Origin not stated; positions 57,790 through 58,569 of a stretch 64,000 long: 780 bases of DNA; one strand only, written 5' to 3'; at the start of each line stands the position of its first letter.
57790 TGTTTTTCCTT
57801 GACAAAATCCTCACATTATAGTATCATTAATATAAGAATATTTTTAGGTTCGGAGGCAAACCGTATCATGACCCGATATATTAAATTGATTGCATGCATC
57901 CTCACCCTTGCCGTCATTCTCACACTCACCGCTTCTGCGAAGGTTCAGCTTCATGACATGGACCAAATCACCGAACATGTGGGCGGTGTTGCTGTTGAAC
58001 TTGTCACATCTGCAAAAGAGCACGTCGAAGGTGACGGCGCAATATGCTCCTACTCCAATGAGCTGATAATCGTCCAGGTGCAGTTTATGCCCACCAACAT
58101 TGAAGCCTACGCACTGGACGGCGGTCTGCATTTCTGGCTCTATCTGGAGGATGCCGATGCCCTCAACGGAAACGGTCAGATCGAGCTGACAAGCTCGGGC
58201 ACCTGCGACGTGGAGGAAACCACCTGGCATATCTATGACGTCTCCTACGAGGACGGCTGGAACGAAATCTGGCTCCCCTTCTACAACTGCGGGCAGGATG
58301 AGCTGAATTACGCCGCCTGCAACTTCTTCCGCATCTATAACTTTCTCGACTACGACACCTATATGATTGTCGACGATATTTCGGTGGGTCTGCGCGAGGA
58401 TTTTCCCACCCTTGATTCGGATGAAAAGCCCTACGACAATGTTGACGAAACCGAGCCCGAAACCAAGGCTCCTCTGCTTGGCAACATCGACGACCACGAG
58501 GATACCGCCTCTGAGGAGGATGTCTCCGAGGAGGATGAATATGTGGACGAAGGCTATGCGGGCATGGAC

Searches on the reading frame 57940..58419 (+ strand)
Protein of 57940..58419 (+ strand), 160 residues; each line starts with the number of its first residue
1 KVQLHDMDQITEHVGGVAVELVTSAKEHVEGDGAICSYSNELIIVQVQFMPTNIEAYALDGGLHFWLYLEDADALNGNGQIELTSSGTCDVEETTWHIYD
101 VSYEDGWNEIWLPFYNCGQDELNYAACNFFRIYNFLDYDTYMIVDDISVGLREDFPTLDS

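Call 29: predict_structure(alignment_id=A2)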
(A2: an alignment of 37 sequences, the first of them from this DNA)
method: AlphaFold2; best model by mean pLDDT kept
length: 160 residues; sequences in the alignment: 37
mean_pLDDT: 93.2   pTM: 0.89
mean pLDDT of the five models: 93.2, 93.2, 93.2, 92.8, 92.7
residues with pLDDT >= 90: 136; 70-90: 17; 50-70: 7; < 50: 0
segments of 3 or more residues with pLDDT < 50: none
pLDDT, mean of each block of 10 residues (from residue 1): 96 73 96 95 93 98 98 93 90 95 97 95 97 95 97 85
secondary structure, 60 per line:
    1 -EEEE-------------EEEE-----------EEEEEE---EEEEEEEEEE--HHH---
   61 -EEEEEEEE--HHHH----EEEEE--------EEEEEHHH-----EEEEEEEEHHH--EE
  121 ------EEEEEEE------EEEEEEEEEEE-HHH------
elements in order: E2-5 E19-22 E34-39 E43-52 E62-69 H72-75 E80-84 E93-97 E106-113 E127-133 E140-150

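Call 33: fold_search(model_id=the predicted structure, library=pdb)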
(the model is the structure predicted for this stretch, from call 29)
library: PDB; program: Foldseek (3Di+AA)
matches with E <= 10: 1512; with E <= 0.001: 24
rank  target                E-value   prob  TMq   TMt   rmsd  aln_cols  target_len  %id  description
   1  2c24_A                5.0e-05  1.00  0.62  0.58   5.1       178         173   13  FAMILY 30 CARBOHYDRATE-BINDING MODULE OF CELLULOSOMAL CELLULASE CEL9D- CEL44B OF CLOSTRIDIUM THERMOCELLUM (released 2005-11-22)
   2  1wzx_B                9.0e-05  1.00  0.64  0.60   4.7       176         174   11  Crystal Structure of Family 30 Carbohydrate Binding Module. (released 2005-03-22)
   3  2c24_B                9.5e-05  1.00  0.58  0.54   5.6       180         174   13  FAMILY 30 CARBOHYDRATE-BINDING MODULE OF CELLULOSOMAL CELLULASE CEL9D- CEL44B OF CLOSTRIDIUM THERMOCELLUM (released 2005-11-22)
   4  1wmx_B                1.4e-04  1.00  0.61  0.52   5.6       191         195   12  Crystal Structure of Family 30 Carbohydrate Binding Module (released 2004-08-03)
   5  8qpg_TA               1.5e-04  1.00  0.62  0.27   3.6       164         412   12  Turret of Haloferax tailed virus 1 (released 2024-10-09)
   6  1v0a                  2.2e-04  1.00  0.58  0.55   5.0       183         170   11  Family 11 Carbohydrate-Binding Module of cellulosomal cellulase Lic26A-Cel5E of Clostridium thermocellum (released 2005-01-12)
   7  2xom_A                2.3e-04  1.00  0.44  0.48   5.5       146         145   13  Atomic resolution structure of TmCBM61 in complex with beta-1,4- galactotriose (released 2010-09-08)
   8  4itc                  2.4e-04  1.00  0.50  0.48   7.0       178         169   13  Crystal Structure Analysis of the K1 Cleaved Adhesin domain of Lys-gingipain (Kgp) from Porphyromonas gingivalis W83 (released 2013-09-25)
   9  8qx6_A                2.7e-04  1.00  0.61  0.60   4.6       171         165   12  Novel laminarin-binding CBM X584 (released 2024-09-18)
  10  1wmx_A                2.7e-04  1.00  0.60  0.57   5.5       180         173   12  Crystal Structure of Family 30 Carbohydrate Binding Module (released 2004-08-03)
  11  6r3m_A                2.7e-04  1.00  0.59  0.55   4.9       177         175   10  Family 11 Carbohydrate-Binding Module from Clostridium thermocellum in complex with beta-1,3-1,4-mixed-linked tetrasac (released 2020-02-05)
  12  7zkq_A                3.2e-04  1.00  0.55  0.42   5.3       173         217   12  Early Pp module assembly intermediate of complex I (released 2022-11-23)
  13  4bq3_C                3.9e-04  1.00  0.60  0.16   6.0       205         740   10  Structural analysis of an exo-beta-agarase (released 2013-08-14)
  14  4bq3_B                4.4e-04  1.00  0.57  0.15   6.6       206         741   11  Structural analysis of an exo-beta-agarase (released 2013-08-14)
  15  8hhv_A                4.4e-04  1.00  0.46  0.19   7.4       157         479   15  endo-alpha-D-arabinanase EndoMA1 from Microbacterium arabinogalactanolyticum (released 2023-08-16)
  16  1wzx_A                5.1e-04  1.00  0.65  0.60   4.4       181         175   12  Crystal Structure of Family 30 Carbohydrate Binding Module. (released 2005-03-22)
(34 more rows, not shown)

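Call 39: search_protein_families(library=pfam, alignment_id=A2, max_evalue=1)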
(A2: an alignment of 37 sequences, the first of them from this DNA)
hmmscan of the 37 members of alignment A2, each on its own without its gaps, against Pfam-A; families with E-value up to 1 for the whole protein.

A. member 1, seq(160 aa): 0 families

B. families by the number of members that match (of 37 scanned): 23 families
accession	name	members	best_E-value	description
PF21582.3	CBM30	1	6.5e-05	Carbohydrate binding domain 30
PF18329.7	SGBP_B_XBD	1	0.00017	Surface glycan-binding protein B xyloglucan binding domain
PF00629.30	MAM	1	0.0041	MAM domain, meprin/A5/mu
PF22325.2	CR4_N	1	0.0052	Interferon-gamma receptor, N-terminal domain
PF08191.17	LRR_adjacent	1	0.014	LRR adjacent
PF13573.12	SprB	1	0.025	SprB repeat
PF14683.12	CBM-like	1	0.026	Polysaccharide lyase family 4, domain III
PF07532.17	Big_4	1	0.044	Bacterial Ig-like domain (group 4)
PF07161.20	LppX_LprAFG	1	0.049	LppX_LprAFG lipoprotein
PF03951.24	Gln-synt_N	1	0.052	Glutamine synthetase, beta-Grasp domain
PF21471.3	Reelin_subrepeat-B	1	0.073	Reelin subrepeat B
PF24902.1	Ig_NUP210_9th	1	0.075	NUP210, Ig-like domain 9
PF08547.18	CIA30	1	0.093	Complex I intermediate-associated protein 30 (CIA30)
PF05117.17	DUF695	1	0.094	Family of unknown function (DUF695)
PF20553.4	Methyltransf_35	1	0.12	Putative O-methyltransferase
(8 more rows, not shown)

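Call 44: find_related_loci(query=A5, collection=genome_contigs, flank=6000)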
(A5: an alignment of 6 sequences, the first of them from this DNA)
Query A5 (160 aa) in genome_contigs; peptide patterns used: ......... (x = any residue, [..] = any of these).
81 stretches matched a pattern; 74 encode a relative of the query (tblastn E <= 1e-3); 71 distinct loci.
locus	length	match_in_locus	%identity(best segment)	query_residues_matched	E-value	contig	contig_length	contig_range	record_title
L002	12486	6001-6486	35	2-160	5e-23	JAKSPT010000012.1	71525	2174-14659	MAG: Lachnospiraceae bacterium isolate Horse_feces210 MAG210_12, whole genome shotgun sequence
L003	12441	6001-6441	39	1-149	2e-22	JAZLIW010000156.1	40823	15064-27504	MAG: Eubacteriales bacterium isolate T1900044969_TA20190031.MAGScoT_cleanbin_000043 SGB_4027_k141_1124466, whole genome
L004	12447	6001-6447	38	14-154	6e-21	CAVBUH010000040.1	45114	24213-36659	Selenomonadaceae bacterium isolate SID5428-1_cleanbin_000005 genome assembly, contig: Spades_SID5428-1_contig_439, whole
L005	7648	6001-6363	42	30-147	5e-21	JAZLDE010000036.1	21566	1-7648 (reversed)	MAG: Eubacteriales bacterium isolate T1900045041_TC20190034.MAGScoT_cleanbin_000008 SGB_4480_k141_3289496, whole genome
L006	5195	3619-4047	39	4-147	2e-19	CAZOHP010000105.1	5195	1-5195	MAG TPA_asm: uncultured Lachnospiraceae bacterium isolate SRP225648_co1_247 genome assembly, contig: NODE_41000_length_5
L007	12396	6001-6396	36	27-156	1e-18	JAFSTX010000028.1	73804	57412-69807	MAG: Lachnospiraceae bacterium isolate RGIG3470 Goat_Rumen.Co__c831170, whole genome shotgun sequence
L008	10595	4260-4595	37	49-160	1e-18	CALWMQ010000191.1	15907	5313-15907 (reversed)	MAG: uncultured Clostridia bacterium isolate E11__bin35 genome assembly, contig: E11__k127_5522573, whole genome shotgun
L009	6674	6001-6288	42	41-133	2e-18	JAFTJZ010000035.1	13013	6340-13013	MAG: Clostridia bacterium isolate RGIG3888 Roe_deer_Cecum-2__c2797, whole genome shotgun sequence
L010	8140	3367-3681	41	53-155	4e-18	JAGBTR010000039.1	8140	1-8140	MAG: Clostridia bacterium isolate RGIG9437 Yak_Cecum-2__c81877, whole genome shotgun sequence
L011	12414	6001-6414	40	21-150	6e-18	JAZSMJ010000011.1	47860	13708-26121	MAG: Eubacteriales bacterium isolate T1900044555_TS20190021.MAGScoT_cleanbin_000009 SGB_288_k141_1870097, whole genome s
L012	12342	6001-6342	40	30-135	7e-18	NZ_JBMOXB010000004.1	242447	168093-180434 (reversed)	Sphingobacterium sp. HJSM2_6 NODE_4_length_242447_cov_204.581834, whole genome shotgun sequence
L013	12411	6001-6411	33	25-160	1e-17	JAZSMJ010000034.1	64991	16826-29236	MAG: Eubacteriales bacterium isolate T1900044555_TS20190021.MAGScoT_cleanbin_000009 SGB_288_k141_527816, whole genome sh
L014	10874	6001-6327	37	35-135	1e-17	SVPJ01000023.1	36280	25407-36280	MAG: Oscillospiraceae bacterium isolate SIG588 NODE_24912_length_36280_cov_3.041158, whole genome shotgun sequence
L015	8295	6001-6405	35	19-151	1e-17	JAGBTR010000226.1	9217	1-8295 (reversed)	MAG: Clostridia bacterium isolate RGIG9437 Yak_Cecum-2__c692598, whole genome shotgun sequence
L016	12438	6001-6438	36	12-151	4e-17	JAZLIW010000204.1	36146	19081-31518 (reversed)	MAG: Eubacteriales bacterium isolate T1900044969_TA20190031.MAGScoT_cleanbin_000043 SGB_4027_k141_1973693, whole genome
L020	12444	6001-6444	34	6-151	1e-14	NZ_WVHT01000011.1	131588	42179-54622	Hufsiella arboris strain HMF7647 11, whole genome shotgun sequence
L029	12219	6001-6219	45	65-133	5e-14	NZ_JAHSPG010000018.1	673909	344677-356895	Pinibacter aurantiacus strain MAH-26 platanus_K_17_124_18, whole genome shotgun sequence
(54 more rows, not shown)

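Call 50: search_protein_families(library=pfam, proteins=[L029:17-2893:+, L029:2912-4774:+, L029:4902-5624:+, L029:6964-7959:+, L029:8092-9081:+, L029:9094-10395:+, L029:10440-12203:+, L020:3439-4767:+, L020:6437-7792:+, L020:7821-10316:+], max_evalue=0.00001)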
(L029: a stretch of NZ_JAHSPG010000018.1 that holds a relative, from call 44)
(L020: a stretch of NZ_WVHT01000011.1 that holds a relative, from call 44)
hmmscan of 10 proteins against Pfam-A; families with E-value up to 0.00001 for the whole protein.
L029:17-2893:+ (958 aa): 1 family
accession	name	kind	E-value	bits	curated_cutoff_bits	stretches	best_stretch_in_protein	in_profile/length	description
PF07715.20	Plug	-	1.8e-16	61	23.9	1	14-115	2-107/107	TonB-dependent Receptor Plug Domain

L029:2912-4774:+ (620 aa): 2 families
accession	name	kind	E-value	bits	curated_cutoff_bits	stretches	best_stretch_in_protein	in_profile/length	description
PF07980.17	SusD_RagB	-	2e-41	143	23.1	1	306-620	10-297/297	SusD family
PF14322.12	SusD-like_3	-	5.5e-19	69.6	27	1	109-222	81-188/191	Starch-binding associating with outer membrane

L029:4902-5624:+ (240 aa): 2 families
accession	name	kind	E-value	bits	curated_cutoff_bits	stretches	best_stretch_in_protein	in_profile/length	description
PF12866.13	DUF3823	-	1.3e-11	45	27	1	34-120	2-89/90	Protein of unknown function (DUF3823) N-terminal domain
PF18003.7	DUF3823_C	-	1.8e-06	29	27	1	125-231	2-100/103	Domain of unknown function (DUF3823_C)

L029:6964-7959:+ (331 aa): 1 family
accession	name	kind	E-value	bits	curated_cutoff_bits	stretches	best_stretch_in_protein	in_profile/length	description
PF04616.20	Glyco_hydro_43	-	3.2e-42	145.3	32.2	1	37-312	3-288/288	Glycosyl hydrolases family 43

L029:8092-9081:+ (329 aa): 1 family
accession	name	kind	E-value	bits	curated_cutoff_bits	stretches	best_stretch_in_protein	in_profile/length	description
PF04616.20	Glyco_hydro_43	-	9.5e-42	143.7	32.2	1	42-316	2-286/288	Glycosyl hydrolases family 43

L029:9094-10395:+ (433 aa): 0 families

L029:10440-12203:+ (587 aa): 3 families
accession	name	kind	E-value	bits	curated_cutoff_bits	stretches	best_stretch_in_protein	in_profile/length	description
PF04616.20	Glyco_hydro_43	-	3.3e-22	79.6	32.2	1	64-325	9-286/288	Glycosyl hydrolases family 43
PF00754.31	F5_F8_type_C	-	3e-17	63.4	28.2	1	364-479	2-114/127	F5/8 type C domain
PF22633.2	F5_F8_type_C_2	-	1.6e-13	51.5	27.8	1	378-475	2-91/91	NedA-like, galactose-binding domain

L020:3439-4767:+ (442 aa): 0 families

L020:6437-7792:+ (451 aa): 0 families

L020:7821-10316:+ (831 aa): 3 families
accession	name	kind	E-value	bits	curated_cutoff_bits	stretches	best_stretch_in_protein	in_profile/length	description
PF22124.2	Glyco_hydro_95_cat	-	5.4e-173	576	27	1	333-740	1-407/408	Glycosyl hydrolase family 95 catalytic domain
PF14498.12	Glyco_hyd_65N_2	-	5.5e-69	233.2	27.7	1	64-302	1-232/234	Glycosyl hydrolase family 65, N-terminal domain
PF21307.2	Glyco_hydro_95_C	-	4.3e-19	69.2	27.6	1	754-815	6-67/94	Glycoside hydrolase family 95, C-terminal domain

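Call 58: search_protein_families(library=pfam, alignment_id=A6, max_evalue=0.00001)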
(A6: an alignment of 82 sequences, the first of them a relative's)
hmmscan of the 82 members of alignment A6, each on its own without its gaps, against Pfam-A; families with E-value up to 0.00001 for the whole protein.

A. member 1, L012:795-3881:+ (1028 aa): 2 families
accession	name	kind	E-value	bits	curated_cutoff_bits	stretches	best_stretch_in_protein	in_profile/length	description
PF07715.20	Plug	-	1.6e-18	67.6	23.9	1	139-245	2-107/107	TonB-dependent Receptor Plug Domain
PF13620.12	CarboxypepD_reg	-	1.1e-06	29.3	32.3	1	50-107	2-64/82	Carboxypeptidase regulatory-like domain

B. families by the number of members that match (of 82 scanned): 38 families (the first 25 are shown)
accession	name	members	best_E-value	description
PF04616.20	Glyco_hydro_43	11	7.4e-44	Glycosyl hydrolases family 43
PF07980.17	SusD_RagB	10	3.4e-56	SusD family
PF14322.12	SusD-like_3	10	1.5e-22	Starch-binding associating with outer membrane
PF12866.13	DUF3823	8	5.5e-12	Protein of unknown function (DUF3823) N-terminal domain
PF18003.7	DUF3823_C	7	1.2e-10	Domain of unknown function (DUF3823_C)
PF02447.22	GntP_permease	2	7.8e-94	GntP family permease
PF07715.20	Plug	2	1.6e-18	TonB-dependent Receptor Plug Domain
PF22124.2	Glyco_hydro_95_cat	1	5.4e-173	Glycosyl hydrolase family 95 catalytic domain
PF07971.18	Glyco_hydro_92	1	7.3e-157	Glycosyl hydrolase family 92 catalytic domain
PF14498.12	Glyco_hyd_65N_2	1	5.5e-69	Glycosyl hydrolase family 65, N-terminal domain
PF00248.27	Aldo_ket_red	1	2e-66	Aldo/keto reductase family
PF08889.16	WbqC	1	9e-61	WbqC-like protein family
PF00535.33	Glycos_transf_2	1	4.8e-34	Glycosyl transferase family 2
PF01694.28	Rhomboid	1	1.1e-33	Rhomboid domain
PF02678.22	Pirin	1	1.3e-29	Pirin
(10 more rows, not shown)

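Call 60: search_protein_families(library=pfam, proteins=[P0243, P0247, P0244, P0245, P0262, L004:5392-6723:+, L020:3439-4767:+, L020:6437-7792:+, L029:9094-10395:+], max_evalue=1)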
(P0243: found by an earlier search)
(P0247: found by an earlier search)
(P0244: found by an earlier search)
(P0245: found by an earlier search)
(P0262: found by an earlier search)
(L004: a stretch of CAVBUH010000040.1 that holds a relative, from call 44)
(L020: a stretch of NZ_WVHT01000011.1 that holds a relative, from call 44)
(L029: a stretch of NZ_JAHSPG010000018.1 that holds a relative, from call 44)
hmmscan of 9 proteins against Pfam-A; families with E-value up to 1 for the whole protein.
P0243 (556 aa): 6 families
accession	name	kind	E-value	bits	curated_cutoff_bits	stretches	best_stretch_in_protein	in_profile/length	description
PF05388.16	Carbpep_Y_N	-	0.0004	21.1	25.8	0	493-515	74-96/127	Carboxypeptidase Y pro-peptide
PF13995.12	YebF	-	0.0009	19.6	27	0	288-323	43-78/89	YebF-like protein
PF13547.12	GTA_TIM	-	0.018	14.8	27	0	224-271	102-149/299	GTA TIM-barrel-like domain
PF20101.4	DUF6491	-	0.1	13.1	27.5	0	9-63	5-54/138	Family of unknown function (DUF6491)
PF09394.16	Inhibitor_I42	-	0.13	13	27.2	0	70-104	43-78/91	Chagasin family peptidase inhibitor I42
PF03786.19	UxuA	-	0.2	10.8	23.7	0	353-396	98-141/352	D-mannonate dehydratase (UxuA)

P0247 (382 aa): 3 families
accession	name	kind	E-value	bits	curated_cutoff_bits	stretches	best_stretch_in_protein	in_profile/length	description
PF16101.10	PRIMA1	-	0.00094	19.4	38.6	1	32-58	59-85/158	Proline-rich membrane anchor 1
PF05388.16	Carbpep_Y_N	-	0.029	15.1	25.8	0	321-339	76-94/127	Carboxypeptidase Y pro-peptide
PF05308.16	Mito_fiss_reg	-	0.49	11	26.3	1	34-57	175-199/244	Mitochondrial fission regulator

P0244 (556 aa): 7 families
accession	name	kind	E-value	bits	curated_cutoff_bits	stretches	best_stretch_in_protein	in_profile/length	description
PF05388.16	Carbpep_Y_N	-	0.00012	22.9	25.8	0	143-170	66-93/127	Carboxypeptidase Y pro-peptide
PF14794.11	DUF4479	-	0.00039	20.6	25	0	291-309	31-49/71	Domain of unknown function (DUF4479)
PF05117.17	DUF695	-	0.0043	17.8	23.1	0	270-302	71-103/134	Family of unknown function (DUF695)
PF03640.20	Lipoprotein_15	-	0.039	13.9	24.4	0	532-549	19-37/47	Secreted repeat of unknown function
PF13995.12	YebF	-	0.11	12.9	27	0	459-493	45-79/89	YebF-like protein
PF03467.21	Smg4_UPF3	-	0.28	11.7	24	0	81-111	107-137/172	Smg-4/UPF3 family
PF05017.19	TMP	-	0.88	10.9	15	0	333-343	1-11/11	TMP repeat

P0245 (283 aa): 0 families

P0262 (384 aa): 0 families

L004:5392-6723:+ (444 aa): 6 families
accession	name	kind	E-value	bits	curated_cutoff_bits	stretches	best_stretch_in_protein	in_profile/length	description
PF15102.11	TMEM154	-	0.0028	17.9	30.3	1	366-442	15-92/153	TMEM154 protein family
PF10176.14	NEDD4_Bsd2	-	0.011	16.3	24.7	1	377-441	61-124/130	NEDD4/Bsd2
PF21582.3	CBM30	-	0.034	14.5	27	0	242-315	65-138/170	Carbohydrate binding domain 30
PF17231.7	DUF5305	-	0.058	13.3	29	1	357-438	62-144/217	Family of unknown function (DUF5305)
PF11549.13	Sec31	-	0.31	11.4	25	0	294-313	19-36/50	Protein transport protein SEC31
PF10661.14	EssA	-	0.52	10.6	24.1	1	371-435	84-142/147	WXG100 protein secretion system (Wss), protein EssA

L020:3439-4767:+ (442 aa): 0 families

L020:6437-7792:+ (451 aa): 1 family
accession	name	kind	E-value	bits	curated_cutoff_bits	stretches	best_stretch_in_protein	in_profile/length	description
PF09044.15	Kp4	-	0.062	13.8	27.8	1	242-300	65-119/125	Kp4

L029:9094-10395:+ (433 aa): 3 families
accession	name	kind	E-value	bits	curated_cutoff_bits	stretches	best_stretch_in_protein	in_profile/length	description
PF09044.15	Kp4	-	0.0086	16.6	27.8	1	223-276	65-114/125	Kp4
PF02017.21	CIDE-N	-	0.14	12.7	23.5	0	388-411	38-62/76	CIDE-N domain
PF13460.12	NAD_binding_10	-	0.33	11.2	27.2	1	163-220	69-127/184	NAD(P)H-binding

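Call 69: search_protein_families(library=pfam, alignment_id=A7, max_evalue=0.00001)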
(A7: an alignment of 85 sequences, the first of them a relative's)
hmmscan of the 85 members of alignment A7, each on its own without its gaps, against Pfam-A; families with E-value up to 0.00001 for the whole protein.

A. member 1, L002:560-1633:+ (357 aa): 0 families

B. families by the number of members that match (of 85 scanned): 83 families (the first 25 are shown)
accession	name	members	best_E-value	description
PF12708.12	Pect-lyase_RHGA_epim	5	4e-23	Rhamnogalacturonase A/epimerase, pectate lyase-like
PF00005.33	ABC_tran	3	5.8e-30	ABC transporter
PF13472.12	Lipase_GDSL_2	3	1.4e-23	GDSL-like Lipase/Acylhydrolase family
PF00657.28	Lipase_GDSL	3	9.1e-17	GDSL-like Lipase/Acylhydrolase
PF03629.24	SASA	3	2.4e-11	Carbohydrate esterase, sialic acid-specific acetylesterase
PF03419.18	Peptidase_U4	2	4.3e-47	Sporulation factor SpoIIGA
PF14323.11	GxGYxYP_C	2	3.6e-36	GxGYxYP putative glycoside hydrolase C-terminal domain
PF13377.12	Peripla_BP_3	2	1.2e-33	Periplasmic binding protein-like domain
PF00532.27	Peripla_BP_1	2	3.5e-19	Periplasmic binding proteins and sugar binding domain of LacI family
PF00392.27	GntR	2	8.2e-17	Bacterial regulatory proteins, gntR family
PF13385.13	Laminin_G_3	2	1.7e-15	Concanavalin A-like lectin/glucanases superfamily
PF13407.12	Peripla_BP_4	2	1.4e-13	Periplasmic binding protein domain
PF00528.27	BPD_transp_1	2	9.6e-12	Binding-protein-dependent transport system inner membrane component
PF02463.25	SMC_N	2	1.6e-07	RecF/RecN/SMC N terminal domain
PF09334.17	tRNA-synt_1g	1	6.4e-109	tRNA synthetases class I (M)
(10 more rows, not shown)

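Call 71: search_solved_structures(query=L029:6964-7959:+, max_evalue=1e-10)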
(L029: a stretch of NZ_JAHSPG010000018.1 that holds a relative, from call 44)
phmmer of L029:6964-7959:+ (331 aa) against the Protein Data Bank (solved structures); distinct sequences matched with E-value up to 1e-10: 17.
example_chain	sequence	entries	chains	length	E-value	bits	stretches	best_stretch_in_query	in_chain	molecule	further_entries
5glk_A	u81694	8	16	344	3.6e-51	177.6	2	37-191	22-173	Glycoside hydrolase family 43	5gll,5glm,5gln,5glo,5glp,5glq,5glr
8hcj_D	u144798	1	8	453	6.4e-50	173.5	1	36-322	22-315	Xylan 1,4-beta-xylosidase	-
9x3m_A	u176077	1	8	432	6.7e-50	173.4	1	37-322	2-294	Xylan 1,4-beta-xylosidase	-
3qed_A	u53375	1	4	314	2.4e-48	168.3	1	36-325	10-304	Beta-xylosidase/alpha-L-arabinfuranosidase, gly43N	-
3qee_A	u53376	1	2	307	4e-48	167.6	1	37-325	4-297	Beta-xylosidase/alpha-L-arabinfuranosidase, gly43N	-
3qef_A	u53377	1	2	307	4e-47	164.3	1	37-325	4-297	Beta-xylosidase/alpha-L-arabinfuranosidase, gly43N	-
4nov_A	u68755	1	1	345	2.3e-46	161.8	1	32-321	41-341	Xylosidase/arabinofuranosidase Xsa43E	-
4mlg_A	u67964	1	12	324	2.6e-44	155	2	210-318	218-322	Beta-xylosidase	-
5a8c_A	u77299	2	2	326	3.2e-44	154.7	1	37-320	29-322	CARBOHYDRATE BINDING FAMILY 6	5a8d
6xn0_A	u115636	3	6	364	3.1e-43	151.5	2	33-193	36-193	Xylosidase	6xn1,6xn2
3qz4_A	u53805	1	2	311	1.5e-25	93.3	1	34-317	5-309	Endo-1,4-beta-xylanase D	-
3c7g_A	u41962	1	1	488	6.4e-22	81.4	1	34-318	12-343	Endo-1,4-beta-xylanase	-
3c7e_A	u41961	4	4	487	6.7e-22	81.3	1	34-318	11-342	Endo-1,4-beta-xylanase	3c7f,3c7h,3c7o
5msx_A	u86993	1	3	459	1.5e-16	63.8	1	32-329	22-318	Putative endo-1,4-beta-xylanase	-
9no3_A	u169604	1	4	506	4e-16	62.3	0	44-184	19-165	TerARA - arabinofuranosidase/xylosidase from metagenome of Pseudacanthotermes militaris.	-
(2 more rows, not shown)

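Call 72: search_solved_structures(query=L029:8092-9081:+, max_evalue=1e-10)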
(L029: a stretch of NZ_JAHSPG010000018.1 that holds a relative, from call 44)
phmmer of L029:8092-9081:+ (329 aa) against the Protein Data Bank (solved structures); distinct sequences matched with E-value up to 1e-10: 16.
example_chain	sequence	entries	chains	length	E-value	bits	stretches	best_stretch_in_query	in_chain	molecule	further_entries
5glk_A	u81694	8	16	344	1.1e-50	176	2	40-197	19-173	Glycoside hydrolase family 43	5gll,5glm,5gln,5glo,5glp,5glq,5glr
3qed_A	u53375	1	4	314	6.4e-49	170.3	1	36-327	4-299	Beta-xylosidase/alpha-L-arabinfuranosidase, gly43N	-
3qee_A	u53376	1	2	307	5.1e-48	167.3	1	41-327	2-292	Beta-xylosidase/alpha-L-arabinfuranosidase, gly43N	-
4mlg_A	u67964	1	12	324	1.3e-47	165.9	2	46-198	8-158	Beta-xylosidase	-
3qef_A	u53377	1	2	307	5.4e-47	163.9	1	41-327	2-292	Beta-xylosidase/alpha-L-arabinfuranosidase, gly43N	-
6xn0_A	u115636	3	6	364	5.5e-47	163.9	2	42-199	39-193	Xylosidase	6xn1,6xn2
8hcj_D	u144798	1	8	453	2.2e-44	155.3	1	42-322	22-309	Xylan 1,4-beta-xylosidase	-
9x3m_A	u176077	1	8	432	5.6e-44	154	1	42-322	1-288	Xylan 1,4-beta-xylosidase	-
4nov_A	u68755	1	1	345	6.1e-44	153.9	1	40-319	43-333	Xylosidase/arabinofuranosidase Xsa43E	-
5a8c_A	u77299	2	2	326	5e-43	150.9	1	43-327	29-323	CARBOHYDRATE BINDING FAMILY 6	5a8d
3qz4_A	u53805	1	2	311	8.5e-24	87.6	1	43-324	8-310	Endo-1,4-beta-xylanase D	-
9no3_A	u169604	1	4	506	2.9e-21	79.3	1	42-190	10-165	TerARA - arabinofuranosidase/xylosidase from metagenome of Pseudacanthotermes militaris.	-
3c7g_A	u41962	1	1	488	1.8e-20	76.7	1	40-297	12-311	Endo-1,4-beta-xylanase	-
3c7e_A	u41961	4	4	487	1.8e-20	76.7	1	40-297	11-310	Endo-1,4-beta-xylanase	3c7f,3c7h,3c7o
3kst_A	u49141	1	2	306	1e-17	67.6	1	80-292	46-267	Endo-1,4-beta-xylanase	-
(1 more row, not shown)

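Call 73: search_solved_structures(query=L029:9094-10395:+, max_evalue=0.01)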
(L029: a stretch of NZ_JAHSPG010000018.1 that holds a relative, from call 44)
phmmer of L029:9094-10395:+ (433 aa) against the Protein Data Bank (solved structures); distinct sequences matched with E-value up to 0.01: 0.
